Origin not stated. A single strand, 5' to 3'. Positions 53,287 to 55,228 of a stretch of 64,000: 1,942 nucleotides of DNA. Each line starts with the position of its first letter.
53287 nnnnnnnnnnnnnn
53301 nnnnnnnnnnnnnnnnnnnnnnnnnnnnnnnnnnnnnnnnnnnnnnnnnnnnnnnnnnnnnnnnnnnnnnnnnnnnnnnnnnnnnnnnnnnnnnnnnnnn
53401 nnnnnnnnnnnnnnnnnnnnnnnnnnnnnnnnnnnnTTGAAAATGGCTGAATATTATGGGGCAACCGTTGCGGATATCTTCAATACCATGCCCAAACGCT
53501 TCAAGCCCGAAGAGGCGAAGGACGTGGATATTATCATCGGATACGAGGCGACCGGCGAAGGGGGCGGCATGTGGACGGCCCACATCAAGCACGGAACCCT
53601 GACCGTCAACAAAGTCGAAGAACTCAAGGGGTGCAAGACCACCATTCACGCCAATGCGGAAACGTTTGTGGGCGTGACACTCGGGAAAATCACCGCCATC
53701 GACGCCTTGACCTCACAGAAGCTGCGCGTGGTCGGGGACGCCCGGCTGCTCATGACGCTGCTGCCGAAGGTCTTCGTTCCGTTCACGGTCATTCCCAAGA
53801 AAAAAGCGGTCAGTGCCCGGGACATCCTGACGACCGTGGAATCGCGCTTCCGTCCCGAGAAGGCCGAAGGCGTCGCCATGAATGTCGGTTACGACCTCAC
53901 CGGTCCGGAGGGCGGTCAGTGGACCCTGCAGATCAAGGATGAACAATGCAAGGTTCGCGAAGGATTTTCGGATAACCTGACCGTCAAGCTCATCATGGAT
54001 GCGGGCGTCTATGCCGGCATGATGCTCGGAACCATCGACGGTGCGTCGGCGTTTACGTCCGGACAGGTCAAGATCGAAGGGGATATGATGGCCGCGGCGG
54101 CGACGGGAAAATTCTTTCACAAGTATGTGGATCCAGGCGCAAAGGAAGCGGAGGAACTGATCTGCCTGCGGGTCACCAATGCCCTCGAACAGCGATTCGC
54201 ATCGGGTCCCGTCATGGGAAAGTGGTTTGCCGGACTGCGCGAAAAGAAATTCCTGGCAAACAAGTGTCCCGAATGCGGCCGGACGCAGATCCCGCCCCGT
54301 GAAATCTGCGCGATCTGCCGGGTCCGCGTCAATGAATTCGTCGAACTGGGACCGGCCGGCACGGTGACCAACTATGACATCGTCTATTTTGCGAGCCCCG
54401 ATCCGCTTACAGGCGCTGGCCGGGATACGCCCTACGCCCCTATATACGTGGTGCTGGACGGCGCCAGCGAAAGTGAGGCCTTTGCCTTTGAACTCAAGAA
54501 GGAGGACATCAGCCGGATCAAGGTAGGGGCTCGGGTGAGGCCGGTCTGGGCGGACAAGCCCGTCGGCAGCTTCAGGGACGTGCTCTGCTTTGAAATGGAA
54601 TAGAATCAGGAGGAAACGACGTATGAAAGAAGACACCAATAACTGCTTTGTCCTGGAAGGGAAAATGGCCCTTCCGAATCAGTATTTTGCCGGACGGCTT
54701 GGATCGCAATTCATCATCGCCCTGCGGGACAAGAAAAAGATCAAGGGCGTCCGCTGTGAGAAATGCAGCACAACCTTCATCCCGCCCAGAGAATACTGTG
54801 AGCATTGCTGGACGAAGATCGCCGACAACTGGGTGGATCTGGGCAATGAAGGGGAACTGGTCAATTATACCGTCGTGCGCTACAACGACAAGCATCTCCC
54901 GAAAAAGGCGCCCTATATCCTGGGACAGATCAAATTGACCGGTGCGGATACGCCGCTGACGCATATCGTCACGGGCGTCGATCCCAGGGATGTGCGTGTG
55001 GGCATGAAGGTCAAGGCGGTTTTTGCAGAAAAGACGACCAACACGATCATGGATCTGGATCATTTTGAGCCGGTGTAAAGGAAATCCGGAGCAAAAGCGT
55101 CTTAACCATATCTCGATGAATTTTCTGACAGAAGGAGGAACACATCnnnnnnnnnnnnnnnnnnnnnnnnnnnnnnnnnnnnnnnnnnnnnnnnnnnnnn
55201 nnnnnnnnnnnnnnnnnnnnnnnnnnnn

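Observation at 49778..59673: TetR-headed cluster combining thiolase-fold/DUF35 pairs, SCP2, BKACE and three acyl-CoA dehydrogenases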

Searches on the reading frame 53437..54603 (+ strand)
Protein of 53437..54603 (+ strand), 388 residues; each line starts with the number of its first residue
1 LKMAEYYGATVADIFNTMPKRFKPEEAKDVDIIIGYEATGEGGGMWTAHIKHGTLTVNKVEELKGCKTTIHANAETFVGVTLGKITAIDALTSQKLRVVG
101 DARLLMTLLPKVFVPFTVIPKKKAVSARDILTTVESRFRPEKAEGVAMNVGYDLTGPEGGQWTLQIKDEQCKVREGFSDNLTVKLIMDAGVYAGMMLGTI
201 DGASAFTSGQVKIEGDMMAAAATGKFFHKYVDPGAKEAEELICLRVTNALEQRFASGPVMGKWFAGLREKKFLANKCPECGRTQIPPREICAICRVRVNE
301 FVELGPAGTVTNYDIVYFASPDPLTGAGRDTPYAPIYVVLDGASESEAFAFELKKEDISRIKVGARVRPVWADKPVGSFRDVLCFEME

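Call 3: search_protein_families(library=pfam, proteins=[window:53437-54603:+])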
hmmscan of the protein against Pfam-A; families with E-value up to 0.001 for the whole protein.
window:53437-54603:+ (388 aa): 4 families
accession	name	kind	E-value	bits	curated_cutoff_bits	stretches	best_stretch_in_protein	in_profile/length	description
PF02036.22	SCP2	-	1.1e-21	77.5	21.3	2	140-222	13-95/101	SCP-2 sterol transfer family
PF14864.11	Alkyl_sulf_C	-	4.9e-13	49.8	27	1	10-109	12-110/125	Alkyl sulfatase C-terminal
PF01796.24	OB_ChsH2_C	-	2e-06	28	27.1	1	302-371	2-64/65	ChsH2, C-terminal OB-fold domain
PF12172.15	zf-ChsH2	-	6.2e-06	26.3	23.2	1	264-297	1-34/37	ChsH2, rubredoxin-like zinc ribbon domain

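Call 5: search_protein_families(library=ncbifam, proteins=[window:53437-54603:+], max_evalue=0.00001)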
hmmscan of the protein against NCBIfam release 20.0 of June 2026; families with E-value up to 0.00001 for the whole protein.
window:53437-54603:+ (388 aa): 0 families

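Call 13: find_related_loci(query=window:53437-54603:+, collection=genome_contigs, flank=10000)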
Query window:53437-54603:+ (388 aa) in genome_contigs; peptide patterns used: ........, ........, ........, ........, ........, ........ (x = any residue, [..] = any of these).
89 stretches matched a pattern; 20 encode a relative of the query (tblastn E <= 1e-3); 20 distinct loci.
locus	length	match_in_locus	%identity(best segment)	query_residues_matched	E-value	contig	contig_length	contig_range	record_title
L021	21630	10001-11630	91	1-388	0e+0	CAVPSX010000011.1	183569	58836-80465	MAG: uncultured delta proteobacterium isolate MFD00032.bin.1.77 genome assembly, contig: contig_15216, whole genome shot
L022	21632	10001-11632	91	1-388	0e+0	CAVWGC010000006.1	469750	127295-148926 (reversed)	MAG: uncultured delta proteobacterium isolate MFD04716.bin.2.49 genome assembly, contig: contig_18583, whole genome shot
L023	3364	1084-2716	88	1-388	0e+0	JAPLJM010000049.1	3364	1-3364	MAG: Deltaproteobacteria bacterium isolate LacPavin_0920_SED1_MAG_53_19 LacPavin_0920_SED1_scaffold_1191302, whole genom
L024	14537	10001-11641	87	2-388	0e+0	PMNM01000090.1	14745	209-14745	MAG: Syntrophaceae bacterium isolate fen_1087 73.20100900_E3D.6_contig_39415, whole genome shotgun sequence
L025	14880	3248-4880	85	1-388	0e+0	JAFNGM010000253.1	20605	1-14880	MAG: Syntrophaceae bacterium isolate bin_41 PROKKA_contig000253, whole genome shotgun sequence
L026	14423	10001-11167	61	1-387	1e-158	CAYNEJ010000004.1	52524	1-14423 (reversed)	MAG TPA_asm: uncultured Syntrophaceae bacterium isolate SRP192927_co6_611 genome assembly, contig: NODE_857_length_52524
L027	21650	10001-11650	61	1-387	2e-157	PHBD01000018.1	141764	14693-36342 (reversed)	MAG: Deltaproteobacteria bacterium HGW-Deltaproteobacteria-19 bjp_ig2102_scaffold_413, whole genome shotgun sequence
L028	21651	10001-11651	62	1-387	8e-157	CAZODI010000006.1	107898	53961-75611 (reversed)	MAG TPA_asm: uncultured Syntrophaceae bacterium isolate binchicken_co20_342 genome assembly, contig: NODE_489_length_107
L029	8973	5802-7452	62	1-387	6e-157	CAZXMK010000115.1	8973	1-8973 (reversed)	MAG TPA_asm: uncultured Syntrophaceae bacterium isolate SRP278314_co2_182 genome assembly, contig: NODE_10731_length_897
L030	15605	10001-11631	60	1-387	1e-151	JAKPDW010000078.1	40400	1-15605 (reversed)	MAG: Deltaproteobacteria bacterium isolate JPMR_maxbin.080 k141_921575, whole genome shotgun sequence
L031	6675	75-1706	58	3-388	3e-149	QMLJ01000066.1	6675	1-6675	MAG: Deltaproteobacteria bacterium isolate B14_G9 B14_Guay9_scaffold_19023, whole genome shotgun sequence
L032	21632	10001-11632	58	3-388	3e-146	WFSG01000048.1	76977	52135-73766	MAG: Deltaproteobacteria bacterium isolate S016_32 k151_798057, whole genome shotgun sequence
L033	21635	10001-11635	56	3-388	6e-143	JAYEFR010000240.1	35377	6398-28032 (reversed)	MAG: Thermodesulfobacteriota bacterium isolate MAG267 MAG267_240, whole genome shotgun sequence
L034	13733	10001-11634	55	3-388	5e-137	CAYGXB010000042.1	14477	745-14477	MAG TPA_asm: uncultured Bacteriovoracaceae bacterium isolate ERP119294_co1_5 genome assembly, contig: NODE_5465_length_1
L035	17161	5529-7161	54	2-388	8e-137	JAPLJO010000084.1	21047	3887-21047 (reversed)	MAG: Deltaproteobacteria bacterium isolate LacPavin_0920_SED2_MAG_54_12 LacPavin_0920_SED2_scaffold_157025, whole genome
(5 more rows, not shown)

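Call 21: search_protein_families(library=pfam, proteins=[L033:12629-14431:+, L033:14475-15473:+, L033:15421-16236:+, L033:1104-3794:+, L033:3805-4386:+, L033:4640-5362:+, L027:15052-16650:+, L027:18858-19934:+, L027:17884-18636:-, L027:5572-6180:+])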
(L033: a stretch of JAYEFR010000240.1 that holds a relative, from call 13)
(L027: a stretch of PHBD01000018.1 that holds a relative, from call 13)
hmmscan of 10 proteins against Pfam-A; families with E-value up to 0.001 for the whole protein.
L033:12629-14431:+ (600 aa): 2 families
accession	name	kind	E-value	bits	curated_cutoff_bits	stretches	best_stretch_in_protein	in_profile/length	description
PF00501.34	AMP-binding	-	2.8e-81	273.7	29.9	1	9-425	1-384/384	AMP-binding enzyme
PF23562.2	AMP-binding_C_3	-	1.3e-09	38.9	20.8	1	463-598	2-122/124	AMP-binding enzyme C-terminal domain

L033:14475-15473:+ (332 aa): 1 family
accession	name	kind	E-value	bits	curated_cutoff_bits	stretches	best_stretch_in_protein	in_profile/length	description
PF01144.29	CoA_trans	-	9.9e-28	97.4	23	1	35-253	1-215/217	Coenzyme A transferase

L033:15421-16236:+ (271 aa): 1 family
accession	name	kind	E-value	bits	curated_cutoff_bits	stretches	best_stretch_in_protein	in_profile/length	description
PF01144.29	CoA_trans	-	3.9e-23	82.4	23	1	23-232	2-216/217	Coenzyme A transferase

L033:1104-3794:+ (896 aa): 3 families
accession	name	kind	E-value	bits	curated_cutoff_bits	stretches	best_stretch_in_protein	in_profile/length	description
PF01411.24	tRNA-synt_2c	-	3.3e-214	713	30.3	1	6-578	1-552/552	tRNA synthetases class II (A)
PF07973.19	tRNA_SAD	-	1.2e-17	64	24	1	675-719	1-44/44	Threonyl and Alanyl tRNA synthetase second additional domain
PF02272.25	DHHA1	-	3.4e-11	43.9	25.9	1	795-895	3-101/102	DHHA1 domain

L033:3805-4386:+ (193 aa): 1 family
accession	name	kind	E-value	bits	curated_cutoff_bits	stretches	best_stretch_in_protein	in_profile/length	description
PF00475.24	IGPD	-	2.4e-58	196.8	27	1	33-175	3-144/144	Imidazoleglycerol-phosphate dehydratase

L033:4640-5362:+ (240 aa): 3 families
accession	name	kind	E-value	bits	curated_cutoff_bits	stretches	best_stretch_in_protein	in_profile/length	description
PF00977.27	His_biosynth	-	5.6e-74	248.9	23.6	1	3-228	2-227/228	Histidine biosynthesis protein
PF01180.27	DHO_dh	-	0.00011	21.9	27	0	53-120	214-287/291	Dihydroorotate dehydrogenase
PF05690.20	ThiG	-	0.00072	19.4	23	0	25-108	126-209/247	Thiazole biosynthesis protein ThiG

L027:15052-16650:+ (532 aa): 2 families
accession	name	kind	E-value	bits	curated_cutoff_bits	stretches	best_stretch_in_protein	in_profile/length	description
PF00501.34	AMP-binding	-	9e-82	275.3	29.9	1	31-394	3-384/384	AMP-binding enzyme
PF13193.12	AMP-binding_C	-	1.2e-20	74.6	24.5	1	444-519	1-76/76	AMP-binding enzyme C-terminal domain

L027:18858-19934:+ (358 aa): 3 families
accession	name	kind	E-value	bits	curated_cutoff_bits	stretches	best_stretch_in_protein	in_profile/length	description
PF03783.19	CsgG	-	4e-06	26.7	20.8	1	243-307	35-98/210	Curli production assembly/transport component CsgG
PF11684.13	DUF3280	-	6.4e-06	26.9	30.1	1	248-353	32-135/138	Protein of unknown function (DUF2380)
PF13036.11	LpoB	-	4.5e-05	23.8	22.3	1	248-308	50-111/147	Peptidoglycan-synthase activator LpoB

L027:17884-18636:- (250 aa): 0 families

L027:5572-6180:+ (202 aa): 0 families

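Call 33: search_solved_structures(query=window:53437-54603:+, max_evalue=0.01, show_alignments=0)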
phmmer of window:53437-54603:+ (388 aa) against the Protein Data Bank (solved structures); distinct sequences matched with E-value up to 0.01: 7.
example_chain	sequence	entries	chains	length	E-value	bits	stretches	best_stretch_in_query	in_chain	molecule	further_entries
3irb_A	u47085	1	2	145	8.3e-10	41.2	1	236-318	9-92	uncharacterized protein from DUF35 family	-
6esq_E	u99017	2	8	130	0.00014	24.1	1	270-366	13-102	Pfam DUF35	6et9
8af2_A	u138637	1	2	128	0.00061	21.9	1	24-221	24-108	Enoyl-CoA hydratase 2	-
1ikt_A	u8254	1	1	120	0.00073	21.7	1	22-105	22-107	ESTRADIOL 17 BETA-DEHYDROGENASE 4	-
8af3_A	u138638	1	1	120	0.00075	21.6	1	21-105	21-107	Enoyl-CoA hydratase 2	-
6z1w_A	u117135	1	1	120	0.00091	21.4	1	22-105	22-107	Peroxisomal multifunctional enzyme type 2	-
6z1x_A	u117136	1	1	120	0.0011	21.1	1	20-105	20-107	Peroxisomal multifunctional enzyme type 2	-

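Call 34: find_homologous_proteins(query=window:53437-54603:+, max_evalue=1e-10)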
Query window:53437-54603:+ (388 aa): 366 proteins with E <= 1e-10 among 4833 candidates; the best 120 are listed.
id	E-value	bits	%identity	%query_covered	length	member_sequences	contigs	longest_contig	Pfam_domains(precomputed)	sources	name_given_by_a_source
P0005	9.9e-250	846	96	99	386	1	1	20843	PF12172.15,PF14864.12,PF01796.24,PF02036.23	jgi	jgi:uncharacterized OB-fold protein/putative sterol carrier protein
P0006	4.0e-246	834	94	99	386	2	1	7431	PF12172.15,PF14864.12,PF01796.24,PF02036.23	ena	-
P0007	3.5e-244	828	93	99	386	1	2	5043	PF12172.15,PF14864.12,PF01796.24,PF02036.23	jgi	jgi:uncharacterized OB-fold protein/putative sterol carrier protein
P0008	3.8e-242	821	92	99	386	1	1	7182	PF12172.15,PF14864.12,PF01796.24,PF02036.23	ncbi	-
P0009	1.5e-241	819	93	99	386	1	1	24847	PF12172.15,PF14864.12,PF01796.24,PF02036.23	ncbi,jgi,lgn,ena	-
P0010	1.3e-240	816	92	99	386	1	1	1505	PF12172.15,PF14864.12,PF01796.24,PF02036.23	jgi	jgi:hypothetical protein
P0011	1.8e-240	815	92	99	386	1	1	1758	PF12172.15,PF14864.12,PF01796.24,PF02036.23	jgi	-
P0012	1.9e-240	815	91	99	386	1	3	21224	PF12172.15,PF14864.12,PF01796.24,PF02036.23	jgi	jgi:hypothetical protein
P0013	2.7e-240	815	92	99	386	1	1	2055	PF12172.15,PF14864.12,PF01796.24,PF02036.23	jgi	-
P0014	4.5e-240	814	91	99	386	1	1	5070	PF12172.15,PF14864.12,PF01796.24,PF02036.23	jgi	jgi:hypothetical protein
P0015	4.8e-240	814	91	99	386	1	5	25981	PF12172.15,PF14864.12,PF01796.24,PF02036.23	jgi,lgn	jgi:hypothetical protein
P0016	2.1e-239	812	91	99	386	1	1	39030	PF12172.15,PF14864.12,PF01796.24,PF02036.23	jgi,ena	-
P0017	4.5e-239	811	91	99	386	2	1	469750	PF12172.15,PF14864.12,PF01796.24,PF02036.23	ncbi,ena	-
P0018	7.7e-239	810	91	99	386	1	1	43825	PF12172.15,PF14864.12,PF01796.24,PF02036.23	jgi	jgi:hypothetical protein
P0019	1.8e-234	796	89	99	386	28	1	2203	PF12172.15,PF14864.12,PF01796.24,PF02036.23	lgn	-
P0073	6.4e-131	455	53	99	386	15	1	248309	PF12172.15,PF14864.12,PF02036.23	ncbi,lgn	-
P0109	9.0e-110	385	39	98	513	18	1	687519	PF12172.15,PF14864.12,PF02036.23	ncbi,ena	ncbi:MAG: SCP2 sterol-binding domain-containing protein [Spirochaetota bacterium]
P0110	4.4e-109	383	39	97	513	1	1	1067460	PF12172.15,PF14864.12,PF13530.12,PF02036.23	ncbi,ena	-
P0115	7.9e-108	379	44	99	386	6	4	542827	PF12172.15,PF14864.12,PF02036.23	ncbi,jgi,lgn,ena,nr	ncbi:MAG: SCP-2 sterol transfer family protein [bacterium ADurb.Bin236]|nr:MAG: SCP-2 sterol transfe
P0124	1.4e-103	365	44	99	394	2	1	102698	PF12172.15,PF14864.12,PF02036.23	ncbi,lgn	-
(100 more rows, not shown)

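Call 35: find_encoding_contigs(protein=P0109, flank=10000, max_places=2)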
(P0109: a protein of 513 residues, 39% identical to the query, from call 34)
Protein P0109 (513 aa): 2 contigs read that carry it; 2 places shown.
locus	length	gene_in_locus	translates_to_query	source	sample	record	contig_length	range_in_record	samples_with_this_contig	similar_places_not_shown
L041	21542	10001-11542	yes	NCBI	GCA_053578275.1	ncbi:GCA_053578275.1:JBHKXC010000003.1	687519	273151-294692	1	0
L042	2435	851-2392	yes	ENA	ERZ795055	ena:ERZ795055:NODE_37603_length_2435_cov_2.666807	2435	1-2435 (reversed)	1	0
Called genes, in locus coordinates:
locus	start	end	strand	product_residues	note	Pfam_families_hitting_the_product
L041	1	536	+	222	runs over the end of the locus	PF00072:Response_reg, PF00196:GerE, PF08281:Sigma70_r4_2 (weak)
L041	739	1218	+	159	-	PF00072:Response_reg (faint)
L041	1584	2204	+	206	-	PF22285:DUF6962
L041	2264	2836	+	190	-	-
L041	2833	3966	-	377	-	PF02475:TRM5-TYW2_MTfase (weak), PF05958:tRNA_U5-meth_tr (weak), PF05175:MTS (weak), PF13847:Methyltransf_31, PF08241:Methyltransf_11 (weak), PF13649:Methyltransf_25, PF05958:tRNA_U5-meth_tr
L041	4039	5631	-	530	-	PF12801:Fer4_5 (weak), PF25160:LdpA_Fe-S-bd (faint), PF12797:Fer4_2 (faint), PF12798:Fer4_3 (faint), PF12837:Fer4_6 (faint), PF12838:Fer4_7 (faint), PF12801:Fer4_5 (weak), PF00037:Fer4, +5 more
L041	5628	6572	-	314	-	PF04015:DUF362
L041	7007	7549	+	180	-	PF02811:PHP (weak)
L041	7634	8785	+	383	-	PF22691:Thiolase_C_1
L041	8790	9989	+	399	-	PF00108:Thiolase_N (weak), PF22691:Thiolase_C_1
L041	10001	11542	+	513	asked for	PF02036:SCP2, PF14864:Alkyl_sulf_C (weak), PF02036:SCP2 (weak), PF12172:zf-ChsH2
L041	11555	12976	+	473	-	PF12172:zf-ChsH2 (weak), PF01796:OB_ChsH2_C, PF05853:BKACE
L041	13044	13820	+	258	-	PF00378:ECH_1, PF16113:ECH_2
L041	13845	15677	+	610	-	PF00501:AMP-binding, PF23562:AMP-binding_C_3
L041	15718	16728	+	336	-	PF01144:CoA_trans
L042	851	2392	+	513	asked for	PF02036:SCP2, PF14864:Alkyl_sulf_C (weak), PF02036:SCP2 (weak), PF12172:zf-ChsH2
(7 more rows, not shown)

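Call 36: find_encoding_contigs(protein=P0115, flank=10000, max_places=2)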
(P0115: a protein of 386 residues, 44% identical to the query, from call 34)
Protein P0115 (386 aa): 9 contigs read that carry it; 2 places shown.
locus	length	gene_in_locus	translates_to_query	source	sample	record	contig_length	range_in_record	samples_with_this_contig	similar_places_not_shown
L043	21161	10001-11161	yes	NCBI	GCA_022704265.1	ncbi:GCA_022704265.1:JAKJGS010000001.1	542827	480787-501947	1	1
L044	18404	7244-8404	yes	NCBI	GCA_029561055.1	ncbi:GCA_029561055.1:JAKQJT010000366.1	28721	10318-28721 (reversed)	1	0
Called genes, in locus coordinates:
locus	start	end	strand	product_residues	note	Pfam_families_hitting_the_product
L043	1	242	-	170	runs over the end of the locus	PF23914:TPR_CcmH_CycH (faint), PF12895:ANAPC3 (faint), PF14561:TPR_20 (weak), PF00515:TPR_1 (weak), PF13424:TPR_12 (weak), PF13414:TPR_11 (weak), PF14559:TPR_19, PF00515:TPR_1 (weak), +9 more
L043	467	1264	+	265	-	PF13240:Zn_Ribbon_1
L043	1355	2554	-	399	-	PF00108:Thiolase_N, PF02803:Thiolase_C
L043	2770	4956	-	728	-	PF13336:AcetylCoA_hyd_C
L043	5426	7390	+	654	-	PF16177:ACAS_N, PF00501:AMP-binding, PF13193:AMP-binding_C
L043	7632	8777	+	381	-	PF00108:Thiolase_N (weak), PF22691:Thiolase_C_1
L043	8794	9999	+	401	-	PF22691:Thiolase_C_1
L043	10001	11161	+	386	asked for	PF02036:SCP2, PF14864:Alkyl_sulf_C (faint), PF02036:SCP2, PF12172:zf-ChsH2 (weak)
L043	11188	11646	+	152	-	PF12172:zf-ChsH2, PF01796:OB_ChsH2_C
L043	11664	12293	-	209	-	PF01557:FAA_hydrolase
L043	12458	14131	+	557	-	PF02690:Na_Pi_cotrans, PF01895:PhoU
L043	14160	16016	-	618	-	PF00512:HisKA, PF02518:HATPase_c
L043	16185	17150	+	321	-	PF12974:Phosphonate-bd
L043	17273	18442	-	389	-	PF01916:DS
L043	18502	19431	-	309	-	PF01261:AP_endonuc_2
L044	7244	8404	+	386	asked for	PF02036:SCP2, PF14864:Alkyl_sulf_C (faint), PF02036:SCP2, PF12172:zf-ChsH2 (weak)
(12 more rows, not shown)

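Call 38: find_encoding_contigs(protein=P0110, flank=10000, max_places=1)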
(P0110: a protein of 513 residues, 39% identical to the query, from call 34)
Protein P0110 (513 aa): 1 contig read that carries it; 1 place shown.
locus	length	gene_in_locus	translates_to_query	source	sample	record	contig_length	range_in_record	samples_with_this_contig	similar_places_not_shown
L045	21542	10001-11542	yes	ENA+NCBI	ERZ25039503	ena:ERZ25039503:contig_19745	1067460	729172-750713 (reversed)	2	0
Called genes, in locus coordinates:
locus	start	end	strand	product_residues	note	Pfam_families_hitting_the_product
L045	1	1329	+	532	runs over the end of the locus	PF12801:Fer4_5, PF12797:Fer4_2 (faint), PF12798:Fer4_3 (faint), PF12838:Fer4_7 (faint), PF13183:Fer4_8 (faint), PF12801:Fer4_5, PF00037:Fer4 (weak), PF27538:NosR (weak), +5 more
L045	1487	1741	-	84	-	-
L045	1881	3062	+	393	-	PF01938:TRAM (weak), PF05175:MTS, PF13847:Methyltransf_31, PF08241:Methyltransf_11 (weak), PF13649:Methyltransf_25, PF05958:tRNA_U5-meth_tr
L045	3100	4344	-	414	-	PF04107:GCS2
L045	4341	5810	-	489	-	PF14401:RLAN, PF08443:RimK (faint)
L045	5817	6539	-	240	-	PF03412:Peptidase_C39 (faint), PF13529:Peptidase_C39_2 (faint)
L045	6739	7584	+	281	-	PF02811:PHP (weak), PF13263:PHP_C (faint)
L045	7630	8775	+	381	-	PF22691:Thiolase_C_1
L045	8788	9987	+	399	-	PF22691:Thiolase_C_1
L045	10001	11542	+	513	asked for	PF02036:SCP2, PF14864:Alkyl_sulf_C (faint), PF13530:SCP2_2 (faint), PF02036:SCP2, PF12172:zf-ChsH2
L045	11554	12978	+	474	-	PF12172:zf-ChsH2 (weak), PF01796:OB_ChsH2_C, PF05853:BKACE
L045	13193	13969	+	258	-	PF00378:ECH_1, PF16113:ECH_2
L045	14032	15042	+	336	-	PF01144:CoA_trans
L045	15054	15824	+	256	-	PF01144:CoA_trans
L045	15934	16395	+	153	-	PF12172:zf-ChsH2, PF01796:OB_ChsH2_C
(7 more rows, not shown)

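Call 39: find_encoding_contigs(protein=P0073, flank=10000, max_places=1)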
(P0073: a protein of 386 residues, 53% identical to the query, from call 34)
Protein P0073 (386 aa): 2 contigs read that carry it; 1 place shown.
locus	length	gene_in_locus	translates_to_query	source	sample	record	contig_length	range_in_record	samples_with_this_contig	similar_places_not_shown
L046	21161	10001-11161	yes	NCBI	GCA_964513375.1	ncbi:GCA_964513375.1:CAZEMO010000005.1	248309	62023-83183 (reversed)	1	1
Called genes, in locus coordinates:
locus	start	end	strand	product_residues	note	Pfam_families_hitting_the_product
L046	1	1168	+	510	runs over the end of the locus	PF00682:HMGL-like, PF22617:HCS_D2, PF08502:LeuA_dimer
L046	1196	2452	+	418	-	PF00330:Aconitase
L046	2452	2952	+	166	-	PF00694:Aconitase_C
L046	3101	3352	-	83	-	-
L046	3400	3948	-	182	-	PF00691:OmpA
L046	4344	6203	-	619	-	PF00005:ABC_tran, PF02463:SMC_N (faint), PF13175:AAA_15 (faint), PF05729:NACHT (faint), PF13304:AAA_21 (faint), PF12848:ABC_tran_Xtn, PF00005:ABC_tran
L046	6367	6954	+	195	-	PF00440:TetR_N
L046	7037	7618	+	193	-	-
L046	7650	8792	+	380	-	PF22691:Thiolase_C_1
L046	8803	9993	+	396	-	PF22691:Thiolase_C_1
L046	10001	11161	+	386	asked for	PF14864:Alkyl_sulf_C (weak), PF02036:SCP2, PF12172:zf-ChsH2 (weak)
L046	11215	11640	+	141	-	PF12172:zf-ChsH2 (weak), PF01796:OB_ChsH2_C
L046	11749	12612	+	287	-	PF05853:BKACE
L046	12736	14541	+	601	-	PF00501:AMP-binding, PF23562:AMP-binding_C_3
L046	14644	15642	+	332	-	PF01144:CoA_trans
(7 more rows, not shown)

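Call 40: find_encoding_contigs(protein=P0124, flank=10000, max_places=1)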
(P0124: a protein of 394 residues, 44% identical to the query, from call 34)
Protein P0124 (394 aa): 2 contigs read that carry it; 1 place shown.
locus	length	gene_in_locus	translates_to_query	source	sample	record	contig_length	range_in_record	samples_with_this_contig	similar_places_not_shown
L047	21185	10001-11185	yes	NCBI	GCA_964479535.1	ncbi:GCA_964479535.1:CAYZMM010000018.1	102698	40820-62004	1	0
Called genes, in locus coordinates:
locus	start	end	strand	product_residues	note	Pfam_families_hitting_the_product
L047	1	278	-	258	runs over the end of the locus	PF00378:ECH_1, PF16113:ECH_2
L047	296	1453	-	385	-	PF00478:IMPDH (faint), PF03060:NMO, PF01070:FMN_dh (faint)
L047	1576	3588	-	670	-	PF00724:Oxidored_FMN, PF03486:HI0933_like (faint), PF07992:Pyr_redox_2, PF00070:Pyr_redox (faint), PF12831:FAD_oxidored (weak), PF13450:NAD_binding_8 (faint), PF13738:Pyr_redox_3 (faint)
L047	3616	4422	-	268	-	PF00106:adh_short, PF01370:Epimerase (weak), PF08659:KR, PF13561:adh_short_C2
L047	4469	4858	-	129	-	PF00582:Usp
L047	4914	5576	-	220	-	PF14196:ATC_hydrolase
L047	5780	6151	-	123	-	-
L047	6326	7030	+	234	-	PF00440:TetR_N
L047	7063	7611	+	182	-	PF02811:PHP (weak), PF13263:PHP_C (faint)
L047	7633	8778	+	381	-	PF22691:Thiolase_C_1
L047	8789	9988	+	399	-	PF00108:Thiolase_N (faint), PF22691:Thiolase_C_1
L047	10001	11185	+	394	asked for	PF02036:SCP2 (weak), PF14864:Alkyl_sulf_C (weak), PF02036:SCP2, PF12172:zf-ChsH2 (weak)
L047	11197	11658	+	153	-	PF12172:zf-ChsH2 (weak), PF01796:OB_ChsH2_C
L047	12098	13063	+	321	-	PF00478:IMPDH, PF03060:NMO, PF00977:His_biosynth (faint), PF03060:NMO, PF01070:FMN_dh (weak)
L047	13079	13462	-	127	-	PF01850:PIN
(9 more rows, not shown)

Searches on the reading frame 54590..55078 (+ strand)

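Call 3: search_protein_families(library=pfam, proteins=[window:54590-55078:+])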
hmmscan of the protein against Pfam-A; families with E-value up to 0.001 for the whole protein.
window:54590-55078:+ (162 aa): 2 families
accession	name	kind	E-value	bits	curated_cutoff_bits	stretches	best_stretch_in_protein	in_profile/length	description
PF01796.24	OB_ChsH2_C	-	5.8e-15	55.4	27.1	1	81-145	1-64/65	ChsH2, C-terminal OB-fold domain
PF12172.15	zf-ChsH2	-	4.7e-07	29.9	23.2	1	50-74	8-32/37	ChsH2, rubredoxin-like zinc ribbon domain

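Call 5: search_protein_families(library=ncbifam, proteins=[window:54590-55078:+], max_evalue=0.00001)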
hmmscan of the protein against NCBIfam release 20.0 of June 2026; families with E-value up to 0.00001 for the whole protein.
window:54590-55078:+ (162 aa): 1 family
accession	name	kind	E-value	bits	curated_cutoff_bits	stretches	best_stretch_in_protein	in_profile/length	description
NF053627.1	BnzsclthlBbsAGT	equivalog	3.3e-06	27.1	250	1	50-117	35-99/145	benzoylsuccinyl-CoA thiolase subunit BbsA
